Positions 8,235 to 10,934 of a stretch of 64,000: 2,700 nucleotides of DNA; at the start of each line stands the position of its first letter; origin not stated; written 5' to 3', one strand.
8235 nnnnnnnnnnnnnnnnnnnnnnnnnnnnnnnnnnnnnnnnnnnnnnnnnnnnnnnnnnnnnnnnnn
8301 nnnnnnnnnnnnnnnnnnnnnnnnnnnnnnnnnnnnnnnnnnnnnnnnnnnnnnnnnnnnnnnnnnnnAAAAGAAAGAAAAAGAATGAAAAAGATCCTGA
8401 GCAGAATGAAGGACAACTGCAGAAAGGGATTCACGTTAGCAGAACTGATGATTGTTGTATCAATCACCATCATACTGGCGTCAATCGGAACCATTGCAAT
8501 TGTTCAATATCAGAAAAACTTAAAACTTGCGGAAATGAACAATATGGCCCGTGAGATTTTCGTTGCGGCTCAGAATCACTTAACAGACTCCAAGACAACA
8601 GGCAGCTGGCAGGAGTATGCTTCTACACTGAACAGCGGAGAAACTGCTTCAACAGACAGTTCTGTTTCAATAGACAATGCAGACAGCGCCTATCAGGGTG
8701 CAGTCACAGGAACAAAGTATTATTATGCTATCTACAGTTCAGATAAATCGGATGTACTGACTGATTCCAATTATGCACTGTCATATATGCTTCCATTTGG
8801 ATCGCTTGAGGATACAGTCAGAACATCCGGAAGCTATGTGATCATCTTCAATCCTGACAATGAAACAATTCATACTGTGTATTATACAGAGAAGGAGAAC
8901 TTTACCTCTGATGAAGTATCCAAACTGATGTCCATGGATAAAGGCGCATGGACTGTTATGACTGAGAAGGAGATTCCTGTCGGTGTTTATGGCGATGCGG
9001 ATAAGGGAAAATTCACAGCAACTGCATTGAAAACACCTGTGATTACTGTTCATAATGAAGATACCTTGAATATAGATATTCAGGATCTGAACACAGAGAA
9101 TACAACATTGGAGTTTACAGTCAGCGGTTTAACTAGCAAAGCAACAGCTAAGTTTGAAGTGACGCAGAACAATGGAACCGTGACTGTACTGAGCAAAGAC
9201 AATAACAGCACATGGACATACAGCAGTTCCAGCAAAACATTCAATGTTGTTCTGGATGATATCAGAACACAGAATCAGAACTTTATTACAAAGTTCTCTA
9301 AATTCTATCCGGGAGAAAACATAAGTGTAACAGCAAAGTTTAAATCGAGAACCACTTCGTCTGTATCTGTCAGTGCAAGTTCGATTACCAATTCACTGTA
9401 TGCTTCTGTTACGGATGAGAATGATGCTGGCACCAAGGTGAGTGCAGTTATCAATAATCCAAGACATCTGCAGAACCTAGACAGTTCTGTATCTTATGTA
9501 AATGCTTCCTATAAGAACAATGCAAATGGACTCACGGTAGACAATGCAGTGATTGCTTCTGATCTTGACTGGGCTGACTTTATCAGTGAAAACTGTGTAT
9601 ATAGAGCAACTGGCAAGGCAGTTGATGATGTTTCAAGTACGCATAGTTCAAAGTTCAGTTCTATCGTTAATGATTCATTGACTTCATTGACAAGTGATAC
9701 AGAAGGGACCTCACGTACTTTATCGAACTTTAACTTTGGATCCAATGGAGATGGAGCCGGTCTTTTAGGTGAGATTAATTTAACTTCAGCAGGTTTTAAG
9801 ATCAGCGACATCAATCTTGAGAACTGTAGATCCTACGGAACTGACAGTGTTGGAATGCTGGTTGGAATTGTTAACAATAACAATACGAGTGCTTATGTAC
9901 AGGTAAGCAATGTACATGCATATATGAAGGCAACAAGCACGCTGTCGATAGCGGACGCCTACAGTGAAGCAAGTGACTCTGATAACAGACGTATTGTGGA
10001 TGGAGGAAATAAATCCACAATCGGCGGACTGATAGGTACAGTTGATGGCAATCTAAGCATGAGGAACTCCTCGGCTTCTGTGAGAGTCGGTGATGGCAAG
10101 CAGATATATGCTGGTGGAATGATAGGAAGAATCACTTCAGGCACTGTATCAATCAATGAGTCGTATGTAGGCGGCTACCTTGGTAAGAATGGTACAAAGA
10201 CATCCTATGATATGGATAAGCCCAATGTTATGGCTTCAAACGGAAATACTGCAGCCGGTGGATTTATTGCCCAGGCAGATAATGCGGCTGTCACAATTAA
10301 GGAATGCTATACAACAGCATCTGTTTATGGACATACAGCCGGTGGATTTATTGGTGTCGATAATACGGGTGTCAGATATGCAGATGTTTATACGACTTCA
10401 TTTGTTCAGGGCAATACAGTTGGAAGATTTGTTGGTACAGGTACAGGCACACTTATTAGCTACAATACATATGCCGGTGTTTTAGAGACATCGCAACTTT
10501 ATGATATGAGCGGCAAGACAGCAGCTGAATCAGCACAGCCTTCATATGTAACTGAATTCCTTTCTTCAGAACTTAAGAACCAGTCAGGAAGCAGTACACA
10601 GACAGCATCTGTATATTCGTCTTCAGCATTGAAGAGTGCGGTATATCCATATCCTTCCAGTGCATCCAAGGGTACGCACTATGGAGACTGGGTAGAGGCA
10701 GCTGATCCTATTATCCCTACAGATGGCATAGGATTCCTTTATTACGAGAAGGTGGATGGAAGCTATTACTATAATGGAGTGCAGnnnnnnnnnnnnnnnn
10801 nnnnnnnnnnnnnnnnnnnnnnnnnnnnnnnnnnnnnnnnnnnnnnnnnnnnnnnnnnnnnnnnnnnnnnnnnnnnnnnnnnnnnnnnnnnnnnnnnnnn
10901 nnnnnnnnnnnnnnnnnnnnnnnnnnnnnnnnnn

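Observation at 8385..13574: ~1,730-aa giant pilin: class III signal fused to two beta-helix modules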

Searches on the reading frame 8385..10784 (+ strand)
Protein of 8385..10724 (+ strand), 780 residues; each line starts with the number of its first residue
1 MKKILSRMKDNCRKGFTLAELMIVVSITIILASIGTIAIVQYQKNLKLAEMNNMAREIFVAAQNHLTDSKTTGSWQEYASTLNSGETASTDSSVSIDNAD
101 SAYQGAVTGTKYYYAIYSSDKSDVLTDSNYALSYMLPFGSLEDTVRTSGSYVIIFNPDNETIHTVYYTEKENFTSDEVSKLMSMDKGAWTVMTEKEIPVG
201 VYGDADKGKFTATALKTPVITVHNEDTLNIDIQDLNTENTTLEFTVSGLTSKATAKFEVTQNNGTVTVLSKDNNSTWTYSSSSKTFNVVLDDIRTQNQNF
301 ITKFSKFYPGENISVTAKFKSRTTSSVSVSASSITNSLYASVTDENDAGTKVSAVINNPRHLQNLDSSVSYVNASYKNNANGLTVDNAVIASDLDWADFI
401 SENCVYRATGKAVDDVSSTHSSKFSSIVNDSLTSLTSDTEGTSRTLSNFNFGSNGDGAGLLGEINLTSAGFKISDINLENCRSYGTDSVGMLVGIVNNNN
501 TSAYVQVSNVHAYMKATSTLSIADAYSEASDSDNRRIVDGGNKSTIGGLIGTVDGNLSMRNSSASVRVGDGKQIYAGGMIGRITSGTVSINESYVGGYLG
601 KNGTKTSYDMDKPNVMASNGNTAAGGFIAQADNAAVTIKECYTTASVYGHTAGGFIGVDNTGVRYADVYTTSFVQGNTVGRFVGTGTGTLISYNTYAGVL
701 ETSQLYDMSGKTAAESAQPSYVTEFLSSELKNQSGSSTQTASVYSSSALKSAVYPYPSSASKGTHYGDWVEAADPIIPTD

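Call 14: find_related_loci(query=window:8385-10724:+, collection=genome_contigs, flank=10000)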
Query window:8385-10724:+ (780 aa) in genome_contigs; peptide patterns used: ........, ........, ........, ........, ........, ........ (x = any residue, [..] = any of these).
27 stretches matched a pattern, but none encodes a relative of the query by tblastn (E <= 1e-3).

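Call 43: predict_structure(alignment_id=A1)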
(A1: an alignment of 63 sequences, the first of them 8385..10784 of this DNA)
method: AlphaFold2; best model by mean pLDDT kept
length: 800 residues; sequences in the alignment: 63
mean_pLDDT: 72.8   pTM: 0.67
mean pLDDT of the five models: 72.8, 72.4, 72.0, 70.0, 69.6
residues with pLDDT >= 90: 186; 70-90: 315; 50-70: 161; < 50: 138
segments of 3 or more residues with pLDDT < 50: 86-109, 191-195, 205-211, 375-380, 415-420, 529-535, 601-607, 693-696, 702-718, 731-780
pLDDT, mean of each block of 10 residues (from residue 1): 57 58 77 70 75 84 79 73 53 36 37 75 62 76 76 78 81 74 60 58 53 77 95 87 91 87 66 71 88 88 87 93 73 95 72 93 91 54 85 89 66 46 83 92 89 87 86 94 87 90 90 75 57 48 83 95 84 84 95 75 47 71 90 90 84 90 80 80 75 50 40 41 60 37 37 36 41 42 71 78
secondary structure, 60 per line:
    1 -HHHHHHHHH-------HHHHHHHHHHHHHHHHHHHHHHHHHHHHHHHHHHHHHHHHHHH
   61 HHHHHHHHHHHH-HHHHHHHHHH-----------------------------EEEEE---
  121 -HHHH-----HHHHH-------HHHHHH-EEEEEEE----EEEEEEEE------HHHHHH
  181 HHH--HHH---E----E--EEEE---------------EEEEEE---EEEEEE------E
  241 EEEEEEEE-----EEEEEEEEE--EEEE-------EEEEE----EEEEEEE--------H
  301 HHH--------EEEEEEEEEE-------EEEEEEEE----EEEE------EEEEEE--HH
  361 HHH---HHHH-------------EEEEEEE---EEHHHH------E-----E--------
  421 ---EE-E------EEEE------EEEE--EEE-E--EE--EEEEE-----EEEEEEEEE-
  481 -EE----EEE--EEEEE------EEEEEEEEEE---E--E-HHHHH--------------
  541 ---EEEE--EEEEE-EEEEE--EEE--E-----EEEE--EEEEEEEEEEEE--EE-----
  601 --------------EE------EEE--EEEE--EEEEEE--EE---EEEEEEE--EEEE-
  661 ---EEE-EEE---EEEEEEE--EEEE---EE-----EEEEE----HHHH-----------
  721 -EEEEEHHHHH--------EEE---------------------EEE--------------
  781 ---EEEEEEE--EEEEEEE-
elements in order (helices of 4 or more, strands of 3 or more residues): H2-10 H18-72 H74-83 E113-117 H122-125 H131-135 H143-148 E150-156 E161-168 H175-183 E200-203 E219-224 E228-233 E240-248 E254-262 E265-268 E276-280 E285-291 H300-303 E312-321 E329-336 E341-344 E351-356 H359-363 H367-370 E384-390 H396-399 E434-437 E444-447 E450-452 E461-465 E471-479 E488-490 E493-497 E504-513 H522-526 E544-547 E550-554 E556-560 E563-565 E574-577 E580-591 E623-625 E628-631 E634-639 E647-653 E656-659 E664-666 E668-670 E674-680 E683-686 E697-701 H706-709 E722-726 H727-731 E740-742 E764-766 E784-790 E793-799

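Call 45: fold_search(model_id=the predicted structure, library=pdb)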
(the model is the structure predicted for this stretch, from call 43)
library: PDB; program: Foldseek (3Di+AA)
matches with E <= 10: 1792; with E <= 0.001: 0
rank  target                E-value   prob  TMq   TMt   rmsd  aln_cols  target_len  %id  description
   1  7uvl_P                1.1e-03  1.00  0.20  0.13  14.9       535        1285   11  IgA1 Protease with IgA1 substrate (released 2022-11-23)
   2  9ezw_G                2.5e-02  0.99  0.10  0.46   5.6       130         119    7  Structure of the single-domain antibody VHH_h3 in complex with human Vsig4 (released 2025-10-29)
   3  2pnd                  2.8e-02  0.98  0.10  0.45   5.4       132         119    4  Structure or murine CRIg (released 2007-05-01)
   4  9zqa_J                2.9e-02  0.95  0.11  0.32  14.1       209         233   12  Nucleosome with an SSB at SHL -2.8 in complex with the WGR domain of human PARP2, Class 2 (released 2026-03-25)
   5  7u0e_H                3.1e-02  0.99  0.11  0.31   5.7       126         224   11  Crystal Structure of C13C9 Fab in complex with SARS-CoV-2 S fusion peptide (released 2022-08-03)
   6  9npn_A                3.2e-02  0.44  0.09  0.10  18.2       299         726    9  Crystal structure of the inactive conformation of a glycoside hydrolase (CapGH2b - E465A Mutant) from the GH2 family i (released 2025-11-12)
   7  5imk_A                3.4e-02  0.98  0.10  0.46   5.3       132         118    6  Nanobody targeting human Vsig4 in Spacegroup C2 (released 2017-01-11)
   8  9zqa_I                4.1e-02  0.90  0.12  0.33  13.4       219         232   12  Nucleosome with an SSB at SHL -2.8 in complex with the WGR domain of human PARP2, Class 2 (released 2026-03-25)
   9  6igt_A                5.0e-02  0.99  0.10  0.53   4.5       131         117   14  MPZL1 mutant - V145G, Q146K, P147T and G148S (released 2018-11-28)
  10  8r3w_A                5.2e-02  0.96  0.11  0.30   7.9       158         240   10  Crystal structure of a homospecific CR57 diabody (released 2024-11-06)
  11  2n1k_MODEL_1_A        5.5e-02  0.99  0.10  0.50   4.6       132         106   14  Structure of the Third Type III Domain from Human Fibronectin (released 2015-11-11)
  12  5m30_F                5.7e-02  1.00  0.11  0.54   4.5       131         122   11  Structure of TssK from T6SS EAEC in complex with nanobody nb18 (released 2017-06-21)
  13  3bik_B                5.7e-02  0.98  0.10  0.50   6.5       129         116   13  Crystal Structure of the PD-1/PD-L1 Complex (released 2008-02-26)
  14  4f9l_C                5.7e-02  0.87  0.11  0.31  13.3       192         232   11  Crystal Structure of the Human BTN3A1 Ectodomain in Complex with the 20.1 Single Chain Antibody (released 2012-08-08)
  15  7rr0_B                6.3e-02  0.99  0.10  0.49   5.1       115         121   11  SARS-CoV-2 receptor binding domain bound to Fab PDI 222 (released 2021-10-06)
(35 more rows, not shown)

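Call 60: find_related_loci(query=A1, collection=genome_contigs, flank=10000)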
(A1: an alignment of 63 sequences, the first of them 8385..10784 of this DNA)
Query A1 (800 aa) in genome_contigs; peptide patterns used: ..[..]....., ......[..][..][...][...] (x = any residue, [..] = any of these).
600 stretches matched a pattern (row limit reached: there are more); 28 encode a relative of the query (tblastn E <= 1e-3); 28 distinct loci.
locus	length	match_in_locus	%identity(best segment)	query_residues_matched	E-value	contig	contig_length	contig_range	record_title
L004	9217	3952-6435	32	1-777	1e-89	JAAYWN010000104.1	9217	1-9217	MAG: Erysipelotrichaceae bacterium isolate AS4GglBPBL_16 15678_AS4G, whole genome shotgun sequence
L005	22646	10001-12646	28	7-798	3e-63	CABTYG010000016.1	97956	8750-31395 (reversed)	MAG TPA_asm: uncultured Clostridium sp. isolate MGYG-HGUT-03769 genome assembly, contig: GUT_GENOME243814_16, whole geno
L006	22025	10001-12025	30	13-686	1e-53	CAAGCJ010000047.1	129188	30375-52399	MAG TPA_asm: uncultured Oribacterium sp., isolate HGM12433, WGS project CAAGCJ010000000 data, contig: SRS476098_69_k119_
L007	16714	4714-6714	27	14-712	2e-46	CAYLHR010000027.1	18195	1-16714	MAG TPA_asm: uncultured Lachnospiraceae bacterium isolate SRP278969_co2_277 genome assembly, contig: NODE_3065_length_18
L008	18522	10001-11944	27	1-693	3e-45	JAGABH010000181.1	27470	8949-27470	MAG: Oscillospiraceae bacterium isolate RGIG8286 Water_buffalos_Rumen-5__c2327572, whole genome shotgun sequence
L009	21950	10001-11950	27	7-689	1e-44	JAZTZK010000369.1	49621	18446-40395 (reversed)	MAG: Clostridia bacterium isolate T1900045324_YK20190013.MAGScoT_cleanbin_000008 SGB_6411_k141_1483248, whole genome sho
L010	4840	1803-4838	28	4-769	1e-43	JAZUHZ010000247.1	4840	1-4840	MAG: Candidatus Avilachnospira sp. isolate T1900045267_TH20190037.MAGScoT_cleanbin_000030 SGB_5884_k141_665121, whole ge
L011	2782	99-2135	28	15-690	5e-43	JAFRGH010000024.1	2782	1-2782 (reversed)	MAG: Mogibacterium sp. isolate RGIG2443 Goat_Ileum.Co__c110086, whole genome shotgun sequence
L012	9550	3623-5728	28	1-686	1e-42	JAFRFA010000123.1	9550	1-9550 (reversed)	MAG: Mogibacterium sp. isolate RGIG2410 Goat_Ileum-6__c130279, whole genome shotgun sequence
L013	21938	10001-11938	26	4-685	2e-40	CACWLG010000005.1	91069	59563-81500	MAG: Ruminococcaceae bacterium isolate RUG10684 genome assembly, contig: RUG10684_asm_5, whole genome shotgun sequence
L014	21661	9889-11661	28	1-646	3e-40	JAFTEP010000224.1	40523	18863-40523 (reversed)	MAG: Clostridia bacterium isolate RGIG3748 Goat_Rumen.Co__c1882852, whole genome shotgun sequence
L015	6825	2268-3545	29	5-398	8e-37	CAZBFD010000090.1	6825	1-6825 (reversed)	MAG TPA_asm: uncultured Eubacterium sp. isolate SRP278969_co2_181 genome assembly, contig: NODE_16056_length_6825_cov_12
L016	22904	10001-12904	29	8-772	2e-36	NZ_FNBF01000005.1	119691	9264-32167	Eubacterium pyruvativorans strain i6, whole genome shotgun sequence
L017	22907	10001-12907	29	1-781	5e-35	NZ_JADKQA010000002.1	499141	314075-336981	Clostridium vitabionis strain YH-T4B42 contig2, whole genome shotgun sequence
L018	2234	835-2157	28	15-398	3e-34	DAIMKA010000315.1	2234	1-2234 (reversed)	MAG TPA_asm: Lachnospiraceae bacterium isolate CTOTU7880 NODE_5303_length_2234_cov_2.057825, whole genome shotgun sequen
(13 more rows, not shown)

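Call 68: search_solved_structures(query=A1, max_evalue=1, show_alignments=2)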
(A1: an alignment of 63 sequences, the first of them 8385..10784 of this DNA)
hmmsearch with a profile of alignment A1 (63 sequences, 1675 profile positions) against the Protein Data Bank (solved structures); distinct sequences matched with E-value up to 1: 14.
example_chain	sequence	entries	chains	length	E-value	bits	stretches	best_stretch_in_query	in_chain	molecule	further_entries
7tgg_A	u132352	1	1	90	2.3e-09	38.8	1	20-56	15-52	Geopilin domain 1 protein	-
9egp_A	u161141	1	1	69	4.9e-09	37.7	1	26-62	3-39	Geopilin domain 1 protein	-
9laa_A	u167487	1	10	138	1.7e-06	29.3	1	25-53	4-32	Type IV pilin protein PilA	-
3n6z_A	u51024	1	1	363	2.8e-05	25.3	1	590-755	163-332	putative immunoglobulin A1 protease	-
6gv9_A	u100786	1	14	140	0.00013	23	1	34-69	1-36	Prepilin peptidase-dependent protein D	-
2m7g_A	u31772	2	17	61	0.001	20.1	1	34-56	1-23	Geopilin domain 1 protein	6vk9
8tj2_C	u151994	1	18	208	0.0011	20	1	34-64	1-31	Type IV major pilin protein PilA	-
1oqw_A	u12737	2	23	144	0.0012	19.8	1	34-61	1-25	Fimbrial protein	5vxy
8tum_e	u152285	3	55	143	0.0015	19.6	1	34-61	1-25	Type IV major pilin protein PilA | Pilin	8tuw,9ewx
3sok_A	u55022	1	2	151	0.0048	17.9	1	34-54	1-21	Fimbrial protein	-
8tob_GA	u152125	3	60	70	0.017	16.1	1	35-60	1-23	Fimbrial protein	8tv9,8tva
1ay2_A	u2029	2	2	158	0.025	15.5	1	34-54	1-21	TYPE 4 PILIN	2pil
2hi2_A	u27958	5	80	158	0.025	15.5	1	34-54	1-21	Fimbrial protein | PilA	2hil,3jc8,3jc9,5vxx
9vee_F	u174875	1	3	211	0.6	10.9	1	385-469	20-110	MyoD family inhibitor domain-containing protein 2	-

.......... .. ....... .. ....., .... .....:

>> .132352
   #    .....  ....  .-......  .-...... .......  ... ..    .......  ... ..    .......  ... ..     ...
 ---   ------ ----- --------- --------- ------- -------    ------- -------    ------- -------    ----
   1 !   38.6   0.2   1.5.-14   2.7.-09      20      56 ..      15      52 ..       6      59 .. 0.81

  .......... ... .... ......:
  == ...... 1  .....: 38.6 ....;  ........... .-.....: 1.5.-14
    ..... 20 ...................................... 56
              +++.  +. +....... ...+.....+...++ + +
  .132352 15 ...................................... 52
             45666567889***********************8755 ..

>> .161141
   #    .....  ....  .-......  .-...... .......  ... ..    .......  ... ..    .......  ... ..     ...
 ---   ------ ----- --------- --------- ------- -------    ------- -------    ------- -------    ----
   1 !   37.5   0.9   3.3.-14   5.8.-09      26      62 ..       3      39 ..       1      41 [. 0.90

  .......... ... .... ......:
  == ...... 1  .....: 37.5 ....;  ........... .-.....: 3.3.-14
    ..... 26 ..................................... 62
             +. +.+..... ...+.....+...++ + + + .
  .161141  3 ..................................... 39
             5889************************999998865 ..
